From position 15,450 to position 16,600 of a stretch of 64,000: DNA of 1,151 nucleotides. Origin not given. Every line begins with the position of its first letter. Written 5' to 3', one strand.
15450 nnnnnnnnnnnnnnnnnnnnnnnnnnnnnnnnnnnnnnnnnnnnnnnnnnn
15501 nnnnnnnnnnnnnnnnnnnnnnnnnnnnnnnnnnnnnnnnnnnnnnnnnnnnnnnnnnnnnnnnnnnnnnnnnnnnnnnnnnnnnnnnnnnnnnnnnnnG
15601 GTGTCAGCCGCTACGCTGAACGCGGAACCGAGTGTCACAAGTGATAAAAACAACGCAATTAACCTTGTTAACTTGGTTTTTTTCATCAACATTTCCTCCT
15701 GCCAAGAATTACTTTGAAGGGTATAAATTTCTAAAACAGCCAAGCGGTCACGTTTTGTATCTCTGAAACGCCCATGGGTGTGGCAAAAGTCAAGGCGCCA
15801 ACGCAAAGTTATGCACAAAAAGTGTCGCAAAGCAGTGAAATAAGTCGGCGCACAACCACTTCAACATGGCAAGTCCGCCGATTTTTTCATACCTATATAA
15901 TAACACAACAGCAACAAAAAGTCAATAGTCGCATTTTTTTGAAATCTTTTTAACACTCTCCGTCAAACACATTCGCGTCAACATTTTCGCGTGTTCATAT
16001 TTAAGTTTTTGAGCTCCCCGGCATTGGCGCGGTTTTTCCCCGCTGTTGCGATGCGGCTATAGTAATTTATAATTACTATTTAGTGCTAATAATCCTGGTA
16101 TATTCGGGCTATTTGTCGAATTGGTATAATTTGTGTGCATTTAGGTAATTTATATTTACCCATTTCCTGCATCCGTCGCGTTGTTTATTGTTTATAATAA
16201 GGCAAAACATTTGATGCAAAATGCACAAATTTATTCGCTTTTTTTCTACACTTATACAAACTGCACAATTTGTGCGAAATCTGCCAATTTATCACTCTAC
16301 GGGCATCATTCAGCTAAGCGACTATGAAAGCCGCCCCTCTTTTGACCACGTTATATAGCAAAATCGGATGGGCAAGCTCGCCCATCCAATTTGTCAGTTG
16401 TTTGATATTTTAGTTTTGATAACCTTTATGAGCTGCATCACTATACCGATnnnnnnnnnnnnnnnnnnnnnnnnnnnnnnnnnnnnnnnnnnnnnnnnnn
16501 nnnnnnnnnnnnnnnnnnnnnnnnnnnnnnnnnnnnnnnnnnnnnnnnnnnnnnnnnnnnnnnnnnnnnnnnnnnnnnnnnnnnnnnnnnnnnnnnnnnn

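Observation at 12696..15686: Giant solute-binding protein: ~550-aa N-terminal extension with an internal module duplication, and no lipoprotein anchor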

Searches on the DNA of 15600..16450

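Call 67: search_rna_families(source=window, start=15600, end=16450, threshold=evalue, max_evalue=1)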
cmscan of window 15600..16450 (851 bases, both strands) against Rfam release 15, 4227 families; matches with E-value up to 1: 1.
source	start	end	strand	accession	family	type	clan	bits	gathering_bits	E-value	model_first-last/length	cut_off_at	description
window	16152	16232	-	RF02751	ES036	Gene; sRNA;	-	19.8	37.6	0.44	1-43/43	no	ES036 (CssrF) sRNA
